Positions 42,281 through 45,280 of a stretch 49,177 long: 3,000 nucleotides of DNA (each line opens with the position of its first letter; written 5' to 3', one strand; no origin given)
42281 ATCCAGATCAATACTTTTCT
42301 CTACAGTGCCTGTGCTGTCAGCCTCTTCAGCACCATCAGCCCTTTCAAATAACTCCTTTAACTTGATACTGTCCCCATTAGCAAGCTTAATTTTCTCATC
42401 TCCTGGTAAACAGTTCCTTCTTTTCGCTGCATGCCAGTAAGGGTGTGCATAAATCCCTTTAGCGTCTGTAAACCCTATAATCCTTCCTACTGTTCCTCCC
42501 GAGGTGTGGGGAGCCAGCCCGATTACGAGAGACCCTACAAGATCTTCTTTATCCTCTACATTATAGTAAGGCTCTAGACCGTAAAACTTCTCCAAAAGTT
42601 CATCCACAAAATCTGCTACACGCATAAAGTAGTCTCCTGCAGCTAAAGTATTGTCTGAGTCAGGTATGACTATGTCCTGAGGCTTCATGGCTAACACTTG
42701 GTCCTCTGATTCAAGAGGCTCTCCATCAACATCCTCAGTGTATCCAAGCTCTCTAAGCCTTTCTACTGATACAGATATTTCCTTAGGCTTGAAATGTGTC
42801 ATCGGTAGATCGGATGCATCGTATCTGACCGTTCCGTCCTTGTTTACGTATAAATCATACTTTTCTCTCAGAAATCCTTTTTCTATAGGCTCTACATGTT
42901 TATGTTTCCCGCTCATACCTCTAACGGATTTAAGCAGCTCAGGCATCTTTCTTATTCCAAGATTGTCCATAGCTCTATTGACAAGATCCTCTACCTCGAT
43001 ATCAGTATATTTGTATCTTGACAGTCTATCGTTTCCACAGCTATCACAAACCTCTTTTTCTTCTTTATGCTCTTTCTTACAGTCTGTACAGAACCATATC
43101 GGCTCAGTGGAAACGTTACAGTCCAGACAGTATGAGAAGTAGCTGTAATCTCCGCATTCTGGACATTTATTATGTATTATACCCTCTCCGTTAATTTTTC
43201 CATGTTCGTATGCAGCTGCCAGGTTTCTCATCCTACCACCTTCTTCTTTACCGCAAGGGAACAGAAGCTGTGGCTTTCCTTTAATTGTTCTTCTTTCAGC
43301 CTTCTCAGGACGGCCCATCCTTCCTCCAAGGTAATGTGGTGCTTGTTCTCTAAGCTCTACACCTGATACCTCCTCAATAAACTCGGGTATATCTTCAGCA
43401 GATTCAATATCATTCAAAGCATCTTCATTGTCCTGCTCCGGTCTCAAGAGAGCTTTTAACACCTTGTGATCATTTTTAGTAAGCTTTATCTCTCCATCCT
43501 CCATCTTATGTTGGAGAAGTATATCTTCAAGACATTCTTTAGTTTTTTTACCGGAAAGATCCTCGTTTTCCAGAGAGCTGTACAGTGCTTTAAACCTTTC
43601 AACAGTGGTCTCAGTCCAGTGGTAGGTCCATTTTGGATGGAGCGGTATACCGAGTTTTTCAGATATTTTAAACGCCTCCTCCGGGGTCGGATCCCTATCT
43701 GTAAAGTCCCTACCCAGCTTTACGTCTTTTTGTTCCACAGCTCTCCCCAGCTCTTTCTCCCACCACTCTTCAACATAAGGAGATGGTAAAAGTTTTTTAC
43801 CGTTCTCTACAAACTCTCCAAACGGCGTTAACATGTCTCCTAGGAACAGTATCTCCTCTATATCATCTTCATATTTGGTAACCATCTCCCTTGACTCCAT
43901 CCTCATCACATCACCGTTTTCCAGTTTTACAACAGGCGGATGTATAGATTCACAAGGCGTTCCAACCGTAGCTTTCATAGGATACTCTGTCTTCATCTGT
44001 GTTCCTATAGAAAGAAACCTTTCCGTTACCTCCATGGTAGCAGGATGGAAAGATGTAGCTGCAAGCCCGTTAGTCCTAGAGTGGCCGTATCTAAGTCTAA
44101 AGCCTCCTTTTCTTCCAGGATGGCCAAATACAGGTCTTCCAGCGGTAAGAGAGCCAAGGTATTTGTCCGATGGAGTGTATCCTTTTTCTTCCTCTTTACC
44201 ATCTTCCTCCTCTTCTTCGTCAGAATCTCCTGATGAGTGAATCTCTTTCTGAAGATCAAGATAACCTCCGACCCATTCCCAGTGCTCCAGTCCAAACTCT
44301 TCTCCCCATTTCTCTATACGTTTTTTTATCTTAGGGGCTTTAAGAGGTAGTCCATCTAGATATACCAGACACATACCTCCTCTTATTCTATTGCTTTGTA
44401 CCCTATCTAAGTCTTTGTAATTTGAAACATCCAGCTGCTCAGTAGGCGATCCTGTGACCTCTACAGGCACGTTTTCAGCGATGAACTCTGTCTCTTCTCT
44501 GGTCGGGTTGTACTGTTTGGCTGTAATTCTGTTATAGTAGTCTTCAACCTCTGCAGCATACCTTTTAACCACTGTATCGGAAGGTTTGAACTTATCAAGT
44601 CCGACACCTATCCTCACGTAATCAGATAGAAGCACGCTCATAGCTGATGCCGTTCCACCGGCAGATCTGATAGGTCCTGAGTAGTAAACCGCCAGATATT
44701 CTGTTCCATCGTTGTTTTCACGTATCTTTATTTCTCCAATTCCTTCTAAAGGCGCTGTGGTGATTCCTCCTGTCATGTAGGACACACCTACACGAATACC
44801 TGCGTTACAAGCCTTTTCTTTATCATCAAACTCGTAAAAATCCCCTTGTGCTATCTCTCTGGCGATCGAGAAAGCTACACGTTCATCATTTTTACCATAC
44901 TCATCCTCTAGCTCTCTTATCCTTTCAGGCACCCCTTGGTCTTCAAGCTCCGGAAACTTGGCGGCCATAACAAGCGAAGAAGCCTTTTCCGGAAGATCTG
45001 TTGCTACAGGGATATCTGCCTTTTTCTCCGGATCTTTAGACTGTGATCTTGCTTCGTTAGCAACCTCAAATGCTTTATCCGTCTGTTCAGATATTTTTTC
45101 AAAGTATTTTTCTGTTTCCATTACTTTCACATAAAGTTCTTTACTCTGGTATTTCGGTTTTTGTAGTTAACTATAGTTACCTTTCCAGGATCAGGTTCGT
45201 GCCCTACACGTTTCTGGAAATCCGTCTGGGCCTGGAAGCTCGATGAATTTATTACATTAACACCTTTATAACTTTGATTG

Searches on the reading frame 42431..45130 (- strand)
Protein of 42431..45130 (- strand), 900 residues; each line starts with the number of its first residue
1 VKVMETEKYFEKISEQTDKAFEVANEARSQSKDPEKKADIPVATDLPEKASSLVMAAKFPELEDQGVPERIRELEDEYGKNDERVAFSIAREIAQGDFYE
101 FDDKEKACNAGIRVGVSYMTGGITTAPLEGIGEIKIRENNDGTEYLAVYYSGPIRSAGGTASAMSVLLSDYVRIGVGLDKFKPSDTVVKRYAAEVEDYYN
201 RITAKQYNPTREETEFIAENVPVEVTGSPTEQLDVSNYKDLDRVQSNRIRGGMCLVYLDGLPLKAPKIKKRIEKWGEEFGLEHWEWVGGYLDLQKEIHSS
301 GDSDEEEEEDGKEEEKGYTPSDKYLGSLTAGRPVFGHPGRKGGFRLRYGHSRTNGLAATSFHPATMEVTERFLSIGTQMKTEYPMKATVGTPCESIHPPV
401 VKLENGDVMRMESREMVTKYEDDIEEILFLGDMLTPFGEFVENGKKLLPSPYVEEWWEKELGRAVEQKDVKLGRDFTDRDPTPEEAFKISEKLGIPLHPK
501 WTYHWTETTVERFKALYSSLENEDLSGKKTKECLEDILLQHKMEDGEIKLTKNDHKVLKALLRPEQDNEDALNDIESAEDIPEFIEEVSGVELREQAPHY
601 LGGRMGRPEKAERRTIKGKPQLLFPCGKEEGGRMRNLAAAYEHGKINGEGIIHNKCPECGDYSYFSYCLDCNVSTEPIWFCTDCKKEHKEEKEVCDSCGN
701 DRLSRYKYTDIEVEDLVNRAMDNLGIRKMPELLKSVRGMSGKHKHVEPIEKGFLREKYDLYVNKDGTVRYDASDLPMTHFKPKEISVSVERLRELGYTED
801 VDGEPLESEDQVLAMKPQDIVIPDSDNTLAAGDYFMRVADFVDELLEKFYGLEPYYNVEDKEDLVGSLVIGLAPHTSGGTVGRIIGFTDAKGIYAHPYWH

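Call 26: find_related_loci(query=window:42431-45130:-, collection=genome_contigs, flank=10000)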
Query window:42431-45130:- (900 aa) in genome_contigs; peptide patterns used: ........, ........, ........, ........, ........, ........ (x = any residue, [..] = any of these).
83 stretches matched a pattern; 59 encode a relative of the query (tblastn E <= 1e-3); 57 distinct loci.
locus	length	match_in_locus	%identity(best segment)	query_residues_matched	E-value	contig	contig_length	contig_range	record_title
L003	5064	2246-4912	79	3-900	0e+0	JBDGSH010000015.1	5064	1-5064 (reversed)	MAG: Candidatus Nanohaloarchaea archaeon isolate DAL-WCL_22_64C1R DAL-WCL_22_64C1R_15, whole genome shotgun sequence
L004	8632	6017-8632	78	4-879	0e+0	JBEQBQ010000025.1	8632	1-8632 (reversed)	MAG: Candidatus Nanohaloarchaea archaeon isolate 04_S200.semibin_refined.147 NODE_3059_length_8632_cov_1.638566, whole g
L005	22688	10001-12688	74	3-900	0e+0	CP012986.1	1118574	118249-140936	Nanohaloarchaea archaeon SG9, complete genome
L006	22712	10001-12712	73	1-900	0e+0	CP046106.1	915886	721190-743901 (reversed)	Candidatus Nanohaloarchaea archaeon strain M3_22 chromosome, complete genome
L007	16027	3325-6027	72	2-900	0e+0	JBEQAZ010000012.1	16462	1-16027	MAG: Candidatus Nanohaloarchaea archaeon isolate 04_S200.metabat_sspec.017_sub NODE_767_length_16462_cov_28.290419, whol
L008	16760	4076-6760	73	2-900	0e+0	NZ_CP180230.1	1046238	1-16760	Candidatus Nanosalina sp. VS9-1 chromosome, complete genome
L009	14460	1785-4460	76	4-900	0e+0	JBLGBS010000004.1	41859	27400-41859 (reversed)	MAG: Candidatus Nanohaloarchaea archaeon isolate 3300055293_45 Ga0535675_0000276, whole genome shotgun sequence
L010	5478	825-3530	72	2-900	0e+0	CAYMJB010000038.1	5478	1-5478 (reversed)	MAG TPA_asm: uncultured archaeon isolate SRP090399_co2_12 genome assembly, contig: NODE_4253_length_5478_cov_104.037064,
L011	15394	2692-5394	73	4-900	0e+0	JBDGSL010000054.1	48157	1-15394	MAG: Candidatus Nanohalobium sp. isolate DAL-WCL_22_75C1R DAL-WCL_22_75C1R_54, whole genome shotgun sequence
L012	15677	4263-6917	72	19-900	0e+0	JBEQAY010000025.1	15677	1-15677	MAG: Candidatus Nanohaloarchaea archaeon isolate 04_S200.metabat_sspec.014_sub NODE_856_length_15677_cov_81.753762, whol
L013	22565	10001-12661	69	4-900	0e+0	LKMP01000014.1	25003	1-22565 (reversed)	MAG: Nanohaloarchaea archaeon B1-Br10_U2g21 LB-BRINE-C464, whole genome shotgun sequence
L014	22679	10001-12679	79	4-900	0e+0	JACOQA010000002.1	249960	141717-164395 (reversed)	MAG: Candidatus Nanohaloarchaea archaeon isolate MAG_AT22 2, whole genome shotgun sequence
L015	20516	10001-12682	73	2-900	0e+0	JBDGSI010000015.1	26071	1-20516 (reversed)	MAG: Candidatus Nanohalobium sp. isolate DAL-WCL_22_66C1R DAL-WCL_22_66C1R_15, whole genome shotgun sequence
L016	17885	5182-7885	70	3-900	0e+0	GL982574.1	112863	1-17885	MAG: Candidatus Nanosalina sp. J07AB43 genomic scaffold scf_7180000030739, whole genome shotgun sequence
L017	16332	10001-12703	58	5-900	0e+0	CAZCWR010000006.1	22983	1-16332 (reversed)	MAG TPA_asm: uncultured archaeon isolate binchicken_co207_255 genome assembly, contig: NODE_1856_length_22983_cov_5.1700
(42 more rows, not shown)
